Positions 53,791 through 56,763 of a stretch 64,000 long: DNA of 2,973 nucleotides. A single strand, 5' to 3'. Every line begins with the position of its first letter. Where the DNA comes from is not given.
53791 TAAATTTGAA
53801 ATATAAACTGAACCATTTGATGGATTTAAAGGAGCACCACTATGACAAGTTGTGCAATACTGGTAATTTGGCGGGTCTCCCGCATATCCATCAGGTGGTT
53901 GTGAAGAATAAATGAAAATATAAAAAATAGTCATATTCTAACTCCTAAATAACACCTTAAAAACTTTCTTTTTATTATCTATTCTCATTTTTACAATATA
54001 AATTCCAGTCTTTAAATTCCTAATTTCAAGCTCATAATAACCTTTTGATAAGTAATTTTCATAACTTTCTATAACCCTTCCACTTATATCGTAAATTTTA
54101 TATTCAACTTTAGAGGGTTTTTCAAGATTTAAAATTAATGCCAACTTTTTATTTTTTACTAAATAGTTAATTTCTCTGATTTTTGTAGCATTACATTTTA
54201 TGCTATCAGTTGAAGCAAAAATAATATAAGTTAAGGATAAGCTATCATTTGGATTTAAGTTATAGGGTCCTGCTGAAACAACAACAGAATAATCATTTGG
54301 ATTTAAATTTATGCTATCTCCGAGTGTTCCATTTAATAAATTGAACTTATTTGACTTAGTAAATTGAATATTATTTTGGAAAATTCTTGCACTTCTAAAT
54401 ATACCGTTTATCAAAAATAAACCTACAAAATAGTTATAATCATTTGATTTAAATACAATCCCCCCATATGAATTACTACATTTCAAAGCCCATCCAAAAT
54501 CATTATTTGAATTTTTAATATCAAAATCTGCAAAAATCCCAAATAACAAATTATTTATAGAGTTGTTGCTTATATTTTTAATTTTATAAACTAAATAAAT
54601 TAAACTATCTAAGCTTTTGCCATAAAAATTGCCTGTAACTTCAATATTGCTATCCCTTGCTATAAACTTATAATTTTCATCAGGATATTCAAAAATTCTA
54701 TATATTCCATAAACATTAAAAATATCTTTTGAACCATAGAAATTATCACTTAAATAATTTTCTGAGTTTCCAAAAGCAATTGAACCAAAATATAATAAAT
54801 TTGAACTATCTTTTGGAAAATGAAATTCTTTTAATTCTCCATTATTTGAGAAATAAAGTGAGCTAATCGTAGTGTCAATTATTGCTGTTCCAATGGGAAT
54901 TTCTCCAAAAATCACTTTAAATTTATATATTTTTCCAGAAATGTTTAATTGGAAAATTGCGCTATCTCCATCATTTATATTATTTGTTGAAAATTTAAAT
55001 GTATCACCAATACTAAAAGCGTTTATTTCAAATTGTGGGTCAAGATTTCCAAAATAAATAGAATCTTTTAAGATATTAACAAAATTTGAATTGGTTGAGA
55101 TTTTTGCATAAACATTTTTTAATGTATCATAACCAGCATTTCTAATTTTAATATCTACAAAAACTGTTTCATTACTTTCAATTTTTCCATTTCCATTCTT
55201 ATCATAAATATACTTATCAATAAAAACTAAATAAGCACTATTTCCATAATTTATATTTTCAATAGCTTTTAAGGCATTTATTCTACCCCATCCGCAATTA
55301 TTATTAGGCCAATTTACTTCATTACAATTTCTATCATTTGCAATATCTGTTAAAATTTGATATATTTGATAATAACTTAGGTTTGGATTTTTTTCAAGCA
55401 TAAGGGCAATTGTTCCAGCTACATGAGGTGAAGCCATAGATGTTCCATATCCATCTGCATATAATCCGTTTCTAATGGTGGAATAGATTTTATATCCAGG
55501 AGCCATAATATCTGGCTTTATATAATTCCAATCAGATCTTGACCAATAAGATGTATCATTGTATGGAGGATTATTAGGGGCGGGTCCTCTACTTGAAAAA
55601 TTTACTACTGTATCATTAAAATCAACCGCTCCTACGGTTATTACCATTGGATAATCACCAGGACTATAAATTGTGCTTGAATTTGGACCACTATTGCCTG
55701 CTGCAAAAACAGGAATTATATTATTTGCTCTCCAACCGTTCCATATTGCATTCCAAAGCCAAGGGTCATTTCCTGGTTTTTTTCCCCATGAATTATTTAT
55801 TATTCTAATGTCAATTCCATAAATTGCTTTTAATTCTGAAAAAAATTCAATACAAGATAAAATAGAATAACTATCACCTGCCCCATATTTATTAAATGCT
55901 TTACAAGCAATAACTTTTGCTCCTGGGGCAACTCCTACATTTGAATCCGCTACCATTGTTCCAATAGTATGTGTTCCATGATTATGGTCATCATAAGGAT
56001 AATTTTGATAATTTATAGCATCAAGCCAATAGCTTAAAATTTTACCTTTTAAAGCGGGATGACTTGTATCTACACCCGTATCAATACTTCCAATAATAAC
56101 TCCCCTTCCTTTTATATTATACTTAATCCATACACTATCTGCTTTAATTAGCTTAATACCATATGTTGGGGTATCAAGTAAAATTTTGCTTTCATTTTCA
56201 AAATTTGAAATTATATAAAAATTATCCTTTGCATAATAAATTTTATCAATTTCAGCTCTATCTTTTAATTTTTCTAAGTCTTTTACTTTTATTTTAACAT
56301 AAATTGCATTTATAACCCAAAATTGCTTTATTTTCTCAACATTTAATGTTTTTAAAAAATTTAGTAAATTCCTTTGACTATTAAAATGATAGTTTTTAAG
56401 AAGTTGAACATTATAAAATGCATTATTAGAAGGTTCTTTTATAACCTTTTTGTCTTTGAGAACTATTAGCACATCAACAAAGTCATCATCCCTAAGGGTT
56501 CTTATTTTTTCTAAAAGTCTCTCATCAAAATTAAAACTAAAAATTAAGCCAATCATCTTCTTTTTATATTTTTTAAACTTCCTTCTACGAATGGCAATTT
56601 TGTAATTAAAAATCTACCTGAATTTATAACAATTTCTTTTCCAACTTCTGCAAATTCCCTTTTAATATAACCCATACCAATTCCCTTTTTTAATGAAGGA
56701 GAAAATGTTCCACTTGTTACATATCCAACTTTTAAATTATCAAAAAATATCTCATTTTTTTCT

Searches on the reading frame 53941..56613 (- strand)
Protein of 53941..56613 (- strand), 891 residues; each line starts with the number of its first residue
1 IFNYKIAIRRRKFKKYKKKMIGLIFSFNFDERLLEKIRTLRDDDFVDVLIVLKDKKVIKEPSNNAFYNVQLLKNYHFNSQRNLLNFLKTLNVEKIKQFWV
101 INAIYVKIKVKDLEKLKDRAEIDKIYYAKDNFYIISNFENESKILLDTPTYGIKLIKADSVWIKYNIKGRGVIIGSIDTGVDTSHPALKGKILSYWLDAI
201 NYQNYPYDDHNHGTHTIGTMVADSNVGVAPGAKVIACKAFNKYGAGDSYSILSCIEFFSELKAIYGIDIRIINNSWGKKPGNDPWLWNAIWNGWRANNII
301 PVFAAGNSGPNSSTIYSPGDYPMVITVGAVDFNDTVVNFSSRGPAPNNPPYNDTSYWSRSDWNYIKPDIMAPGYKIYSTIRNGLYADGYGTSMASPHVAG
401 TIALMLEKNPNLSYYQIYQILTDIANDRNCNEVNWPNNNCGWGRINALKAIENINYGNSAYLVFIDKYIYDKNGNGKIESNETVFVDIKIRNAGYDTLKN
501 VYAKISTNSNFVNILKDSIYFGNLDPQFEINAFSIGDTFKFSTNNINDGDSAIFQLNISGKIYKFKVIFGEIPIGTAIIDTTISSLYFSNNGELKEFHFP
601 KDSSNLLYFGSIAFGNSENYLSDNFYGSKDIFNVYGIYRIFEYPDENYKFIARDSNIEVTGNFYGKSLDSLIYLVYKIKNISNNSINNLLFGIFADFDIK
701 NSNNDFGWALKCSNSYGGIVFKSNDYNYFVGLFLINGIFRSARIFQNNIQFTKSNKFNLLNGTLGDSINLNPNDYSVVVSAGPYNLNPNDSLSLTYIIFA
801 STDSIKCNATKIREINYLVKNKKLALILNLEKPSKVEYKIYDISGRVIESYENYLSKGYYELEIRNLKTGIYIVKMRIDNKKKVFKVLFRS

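Call 74: search_protein_families(library=pfam, proteins=[window:53941-56613:-], max_evalue=0.001)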
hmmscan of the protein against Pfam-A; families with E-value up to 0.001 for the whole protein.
window:53941-56613:- (891 aa): 2 families
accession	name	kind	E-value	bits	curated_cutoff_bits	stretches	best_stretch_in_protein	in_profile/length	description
PF00082.27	Peptidase_S8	-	1e-52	179.7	21.8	1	169-443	1-288/288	Subtilase family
PF18962.6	Por_Secre_tail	-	1.8e-07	31.8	27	1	828-886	14-72/75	Secretion system C-terminal sorting domain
